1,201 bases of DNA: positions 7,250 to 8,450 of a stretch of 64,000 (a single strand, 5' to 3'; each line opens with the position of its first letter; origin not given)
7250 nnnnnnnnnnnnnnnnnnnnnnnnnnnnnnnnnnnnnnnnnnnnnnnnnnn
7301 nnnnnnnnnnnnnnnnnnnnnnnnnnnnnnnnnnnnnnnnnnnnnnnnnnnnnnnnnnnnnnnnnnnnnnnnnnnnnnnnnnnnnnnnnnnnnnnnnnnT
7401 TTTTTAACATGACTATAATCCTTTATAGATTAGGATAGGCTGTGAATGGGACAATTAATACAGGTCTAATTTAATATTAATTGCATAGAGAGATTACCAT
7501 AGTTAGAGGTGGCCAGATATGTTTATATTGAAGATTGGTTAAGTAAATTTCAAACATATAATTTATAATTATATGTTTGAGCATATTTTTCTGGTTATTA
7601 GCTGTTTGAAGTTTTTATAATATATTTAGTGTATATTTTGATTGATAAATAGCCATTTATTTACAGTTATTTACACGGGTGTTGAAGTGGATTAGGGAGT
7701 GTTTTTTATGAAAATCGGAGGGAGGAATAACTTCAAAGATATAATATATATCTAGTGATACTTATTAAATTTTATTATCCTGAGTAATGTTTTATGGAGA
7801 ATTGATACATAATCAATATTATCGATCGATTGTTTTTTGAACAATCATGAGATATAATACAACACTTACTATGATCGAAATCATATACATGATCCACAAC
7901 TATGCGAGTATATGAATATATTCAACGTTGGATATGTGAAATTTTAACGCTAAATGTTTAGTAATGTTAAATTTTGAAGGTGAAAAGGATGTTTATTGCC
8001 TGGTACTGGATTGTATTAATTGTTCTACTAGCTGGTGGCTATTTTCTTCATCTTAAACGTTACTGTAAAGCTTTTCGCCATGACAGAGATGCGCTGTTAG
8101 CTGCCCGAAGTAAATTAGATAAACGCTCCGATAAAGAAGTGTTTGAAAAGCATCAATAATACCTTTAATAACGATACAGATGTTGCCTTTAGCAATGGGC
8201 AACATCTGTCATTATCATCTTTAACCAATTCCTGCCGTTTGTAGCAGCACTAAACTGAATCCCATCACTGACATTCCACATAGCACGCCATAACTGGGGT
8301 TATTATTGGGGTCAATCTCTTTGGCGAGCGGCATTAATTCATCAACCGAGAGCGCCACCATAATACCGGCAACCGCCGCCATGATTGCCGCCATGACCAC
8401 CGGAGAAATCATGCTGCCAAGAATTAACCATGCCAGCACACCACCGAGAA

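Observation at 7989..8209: Unannotated-looking small membrane protein gene with its own Shine-Dalgarno sequence and terminator in the fimbrial-operon / zupT spacer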

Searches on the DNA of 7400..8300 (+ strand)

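Call 3: search_dna_similar(query=window:7400-8300:+, collection=ecoli_genomes, mode=near, max_rows=25, rows=spread)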
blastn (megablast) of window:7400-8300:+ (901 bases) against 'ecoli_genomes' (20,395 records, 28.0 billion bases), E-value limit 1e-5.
Records with a match: 5423; places in all: 5426; records where one place covers at least 80% of the query: 641.
Genomes with a match: 5423 of 5426; with a place that covers at least 80% of the query: 641. Places per genome that has any: lowest 1, median 1, highest 2. On chromosomes: 5425 places; on plasmids: 1.
Best place of each record, by identity: >=99% 525; 95-99% 8; 90-95% 349; 80-90% 117; 60-80% 4424.
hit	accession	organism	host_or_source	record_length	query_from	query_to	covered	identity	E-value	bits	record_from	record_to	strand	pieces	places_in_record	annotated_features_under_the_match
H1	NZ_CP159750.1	Escherichia coli strain Z22-2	hospital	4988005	1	901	100%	100.0%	0e+0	1682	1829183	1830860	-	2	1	IS1 family transposase | hypothetical protein | zupT: zinc transporter ZupT | fimbrial-like protein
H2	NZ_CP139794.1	Escherichia coli strain Nord8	Homo sapiens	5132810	1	901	100%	100.0%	0e+0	1664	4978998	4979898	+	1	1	hypothetical protein | zupT: zinc transporter ZupT | fimbrial-like protein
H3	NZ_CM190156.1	Escherichia coli strain 20377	Homo sapiens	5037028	1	901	100%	100.0%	0e+0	1664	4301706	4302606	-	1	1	hypothetical protein | zupT: zinc transporter ZupT | fimbrial-like protein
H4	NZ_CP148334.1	Escherichia coli strain Z1323HEC0423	Homo sapiens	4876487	337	901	63%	93.5%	0e+0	839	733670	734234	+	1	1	hypothetical protein | zupT: zinc transporter ZupT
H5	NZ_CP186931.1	Escherichia coli strain DLL7555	clinical isolate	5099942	337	901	63%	93.1%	0e+0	828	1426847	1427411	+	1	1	hypothetical protein | zupT: zinc transporter ZupT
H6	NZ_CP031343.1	Escherichia coli O145 strain RM10425-C1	cattle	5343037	471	901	48%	77.5%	4e-62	248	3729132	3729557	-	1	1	yqiD: protein YqiD | zupT: zinc transporter ZupT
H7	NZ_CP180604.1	Escherichia coli strain PS2Canimalfeces3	Cat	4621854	471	901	48%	77.5%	4e-62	248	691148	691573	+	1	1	yqiD: protein YqiD | zupT: zinc transporter ZupT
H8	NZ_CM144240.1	Escherichia coli strain DG351-2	chicken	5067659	471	901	48%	77.5%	4e-62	248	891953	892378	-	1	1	yqiD: protein YqiD | zupT: zinc transporter ZupT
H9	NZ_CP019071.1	Escherichia coli strain CRE1493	Homo sapiens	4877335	471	901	48%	77.2%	2e-60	243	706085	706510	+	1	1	yqiD: protein YqiD | zupT: zinc transporter ZupT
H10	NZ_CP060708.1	Escherichia coli strain MFDpir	not applicable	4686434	471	901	48%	77.2%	2e-60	243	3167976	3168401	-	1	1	yqiD: protein YqiD | zupT: zinc transporter ZupT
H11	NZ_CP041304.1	Escherichia coli strain MSHS 133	Homo sapiens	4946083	471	901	48%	77.2%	2e-60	243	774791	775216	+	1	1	yqiD: protein YqiD | zupT: zinc transporter ZupT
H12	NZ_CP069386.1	Escherichia coli strain XH1815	not applicable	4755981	471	901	48%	77.2%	2e-60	243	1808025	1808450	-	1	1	yqiD: protein YqiD | zupT: zinc transporter ZupT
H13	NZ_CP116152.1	Escherichia coli strain DETEC-P61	ICU patient rectal swab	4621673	471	901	48%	77.2%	2e-60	243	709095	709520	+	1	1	yqiD: protein YqiD | zupT: zinc transporter ZupT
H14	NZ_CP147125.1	Escherichia coli strain KMi012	river water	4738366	471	901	48%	77.2%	2e-60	243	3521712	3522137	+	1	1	yqiD: protein YqiD | zupT: zinc transporter ZupT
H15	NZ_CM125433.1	Escherichia coli strain T142A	pig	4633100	471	901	48%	77.2%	2e-60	243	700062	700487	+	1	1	yqiD: protein YqiD | zupT: zinc transporter ZupT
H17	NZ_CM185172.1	Escherichia coli str. K-12 substr. MG1655 strain K-12 ...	Homo sapiens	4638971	471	901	48%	77.2%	2e-60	243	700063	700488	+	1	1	yqiD: protein YqiD | zupT: zinc transporter ZupT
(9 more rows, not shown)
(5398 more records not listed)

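Call 6: get_annotated_region(hit=H2, flank=3000)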
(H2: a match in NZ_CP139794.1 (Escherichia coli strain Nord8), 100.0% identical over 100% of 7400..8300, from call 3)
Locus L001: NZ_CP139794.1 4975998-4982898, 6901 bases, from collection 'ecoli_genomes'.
description: Escherichia coli strain Nord8 chromosome, complete genome
organism: Escherichia coli strain Nord8 (NCBI taxid 562)
replicon: chromosome; assembly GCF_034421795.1
host: Homo sapiens; source: -; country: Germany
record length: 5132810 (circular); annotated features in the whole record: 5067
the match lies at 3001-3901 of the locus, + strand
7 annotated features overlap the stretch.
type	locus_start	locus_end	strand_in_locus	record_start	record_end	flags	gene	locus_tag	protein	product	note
CDS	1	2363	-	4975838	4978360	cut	-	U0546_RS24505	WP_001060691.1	fimbria/pilus outer membrane usher protein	-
CDS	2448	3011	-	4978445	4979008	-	-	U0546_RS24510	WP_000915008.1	fimbrial-like protein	-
CDS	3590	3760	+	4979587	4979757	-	-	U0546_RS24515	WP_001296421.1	hypothetical protein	-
CDS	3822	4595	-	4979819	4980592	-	zupT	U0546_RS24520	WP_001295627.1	zinc transporter ZupT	-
CDS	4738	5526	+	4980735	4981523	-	ygiD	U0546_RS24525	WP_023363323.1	4,5-DOPA dioxygenase extradiol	-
CDS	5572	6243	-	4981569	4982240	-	dsbI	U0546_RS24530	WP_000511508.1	protein-disulfide oxidoreductase DsbI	-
CDS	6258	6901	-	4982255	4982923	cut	-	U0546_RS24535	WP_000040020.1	thiol:disulfide interchange protein DsbA/DsbL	-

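Call 7: get_annotated_region(hit=H17, flank=3000)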
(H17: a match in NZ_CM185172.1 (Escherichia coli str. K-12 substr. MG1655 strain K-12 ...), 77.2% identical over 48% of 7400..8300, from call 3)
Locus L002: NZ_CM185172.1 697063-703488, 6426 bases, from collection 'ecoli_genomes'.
description: Escherichia coli str. K-12 substr. MG1655 strain K-12 isolate MG1655 standard strain chromosome, whole genome shotgun sequence
organism: Escherichia coli str. K-12 substr. MG1655 strain K-12 substr. MG1655 (NCBI taxid 511145)
replicon: chromosome; assembly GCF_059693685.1
host: Homo sapiens; source: laboratory; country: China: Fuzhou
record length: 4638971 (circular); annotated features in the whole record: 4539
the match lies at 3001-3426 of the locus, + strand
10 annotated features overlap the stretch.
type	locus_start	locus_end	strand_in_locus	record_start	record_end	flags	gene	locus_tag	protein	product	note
CDS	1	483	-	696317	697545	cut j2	-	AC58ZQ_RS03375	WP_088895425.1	IS3-like element IS2 family transposase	programmed frameshift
CDS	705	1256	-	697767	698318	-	ygiL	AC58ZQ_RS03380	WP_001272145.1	fimbrial-like protein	-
CDS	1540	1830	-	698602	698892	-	ubiK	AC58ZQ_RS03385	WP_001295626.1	ubiquinone biosynthesis accessory factor UbiK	-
riboswitch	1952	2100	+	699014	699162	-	-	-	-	riboswitch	FMN riboswitch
CDS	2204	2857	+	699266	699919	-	ribB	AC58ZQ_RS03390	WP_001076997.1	3,4-dihydroxy-2-butanone-4-phosphate synthase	-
CDS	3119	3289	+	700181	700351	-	yqiD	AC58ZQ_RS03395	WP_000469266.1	protein YqiD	-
CDS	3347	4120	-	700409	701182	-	zupT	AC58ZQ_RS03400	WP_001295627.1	zinc transporter ZupT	-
CDS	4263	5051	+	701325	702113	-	ygiD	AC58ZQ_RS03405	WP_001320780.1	4,5-DOPA-extradiol-dioxygenase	-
CDS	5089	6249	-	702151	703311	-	ygiC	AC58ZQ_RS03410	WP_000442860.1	glutathionylspermidine synthase family protein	-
CDS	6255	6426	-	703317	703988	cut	ygiB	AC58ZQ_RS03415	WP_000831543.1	DUF1190 family protein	-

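Call 8: get_annotated_region(hit=H4, flank=3000)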
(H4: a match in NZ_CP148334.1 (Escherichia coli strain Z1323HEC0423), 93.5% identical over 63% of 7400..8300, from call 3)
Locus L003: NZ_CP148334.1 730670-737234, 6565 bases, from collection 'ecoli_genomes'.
description: Escherichia coli strain Z1323HEC0423 chromosome, complete genome
organism: Escherichia coli strain Z1323HEC0423 (NCBI taxid 562)
replicon: chromosome; assembly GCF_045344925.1
host: Homo sapiens; source: -; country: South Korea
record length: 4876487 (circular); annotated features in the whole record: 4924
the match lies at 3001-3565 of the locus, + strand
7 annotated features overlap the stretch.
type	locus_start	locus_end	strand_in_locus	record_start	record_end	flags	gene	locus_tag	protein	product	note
CDS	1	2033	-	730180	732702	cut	-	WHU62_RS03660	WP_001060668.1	fimbria/pilus outer membrane usher protein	-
CDS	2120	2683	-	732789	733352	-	-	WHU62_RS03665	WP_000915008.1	fimbrial-like protein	-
CDS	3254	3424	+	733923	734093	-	-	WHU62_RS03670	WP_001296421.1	hypothetical protein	-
CDS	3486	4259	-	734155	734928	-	zupT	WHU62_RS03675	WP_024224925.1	zinc transporter ZupT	-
CDS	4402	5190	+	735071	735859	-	ygiD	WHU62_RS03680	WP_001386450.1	4,5-DOPA dioxygenase extradiol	-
CDS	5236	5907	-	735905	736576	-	dsbI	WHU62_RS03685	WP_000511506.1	protein-disulfide oxidoreductase DsbI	-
CDS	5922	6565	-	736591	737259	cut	-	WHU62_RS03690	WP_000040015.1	thiol:disulfide interchange protein DsbA/DsbL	-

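Call 31: search_rna_families(source=window, start=7400, end=8300, threshold=evalue, max_evalue=1)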
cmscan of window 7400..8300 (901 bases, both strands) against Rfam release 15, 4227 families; matches with E-value up to 1: 1.
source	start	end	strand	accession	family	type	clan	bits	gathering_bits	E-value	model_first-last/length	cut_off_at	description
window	7537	7597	+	RF01485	rli61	Cis-reg;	-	20.9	50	0.43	1-106/106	no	Listeria sRNA rli61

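Call 53: search_dna_similar(query=window:7870-8215:+, collection=ecoli_genomes, mode=distant, max_rows=40, rows=spread)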
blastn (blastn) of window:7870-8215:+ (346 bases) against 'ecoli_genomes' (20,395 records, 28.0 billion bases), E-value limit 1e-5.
Records with a match: 5425; places in all: 5433; records where one place covers at least 80% of the query: 992.
Genomes with a match: 5425 of 5426; with a place that covers at least 80% of the query: 992. Places per genome that has any: lowest 1, median 1, highest 2. On chromosomes: 5432 places; on plasmids: 1.
Best place of each record, by identity: >=99% 528; 95-99% 464; 90-95% 1; 80-90% 3880; 60-80% 552.
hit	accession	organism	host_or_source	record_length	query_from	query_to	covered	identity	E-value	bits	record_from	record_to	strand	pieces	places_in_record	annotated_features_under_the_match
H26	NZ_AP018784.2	Escherichia coli strain SK1144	-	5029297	1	346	100%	100.0%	5e-176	625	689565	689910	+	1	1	hypothetical protein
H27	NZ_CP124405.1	Escherichia coli strain AVS0935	environmental: river near WWTP effluent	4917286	1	346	100%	100.0%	5e-176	625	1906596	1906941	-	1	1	hypothetical protein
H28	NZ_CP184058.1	Escherichia coli strain 1446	Homo sapiens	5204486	1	346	100%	100.0%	5e-176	625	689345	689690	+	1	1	hypothetical protein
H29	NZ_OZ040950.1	Escherichia coli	-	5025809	1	346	100%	100.0%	5e-176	625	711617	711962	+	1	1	hypothetical protein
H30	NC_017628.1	Escherichia coli IHE3034 strain IHE3034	-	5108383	1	346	100%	98.3%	7e-168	598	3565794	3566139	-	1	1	hypothetical protein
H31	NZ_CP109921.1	Escherichia coli O2:K2:H1 strain C 237-04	Homo sapiens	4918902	1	346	100%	98.3%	7e-168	598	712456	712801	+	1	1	hypothetical protein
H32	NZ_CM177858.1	Escherichia coli strain UPEC957C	canine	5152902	1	346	100%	98.3%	7e-168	598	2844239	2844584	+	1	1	hypothetical protein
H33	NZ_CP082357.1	Escherichia coli strain VCSW7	Top soil and leaf litter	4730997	1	346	100%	97.4%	2e-163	584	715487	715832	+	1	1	hypothetical protein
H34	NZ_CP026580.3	Escherichia coli strain WCHEC005237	Homo sapiens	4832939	1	227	66%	80.7%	6e-49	203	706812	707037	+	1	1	yqiD: protein YqiD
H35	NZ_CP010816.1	Escherichia coli strain BL21 (TaKaRa)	NA(common laboratory strain)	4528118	1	227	66%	80.7%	6e-49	203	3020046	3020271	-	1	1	yqiD: protein YqiD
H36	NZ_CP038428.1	Escherichia coli O157:H7 strain 611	bovine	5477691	1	227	66%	80.7%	6e-49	203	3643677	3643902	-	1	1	yqiD: protein YqiD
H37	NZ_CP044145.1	Escherichia coli O157 strain AR-0428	missing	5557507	1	227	66%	80.7%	6e-49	203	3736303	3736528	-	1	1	yqiD: protein YqiD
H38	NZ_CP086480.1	Escherichia coli strain Ec-050-T20-MAC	Homo sapiens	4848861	1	227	66%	80.7%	6e-49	203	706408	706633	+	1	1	yqiD: protein YqiD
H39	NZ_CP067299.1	Escherichia coli strain ABW_A33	waste water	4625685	1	227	66%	80.7%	6e-49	203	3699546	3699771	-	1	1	yqiD: protein YqiD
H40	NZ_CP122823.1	Escherichia coli strain ETEC1732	Sus scrofa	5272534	1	227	66%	80.7%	6e-49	203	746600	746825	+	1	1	yqiD: protein YqiD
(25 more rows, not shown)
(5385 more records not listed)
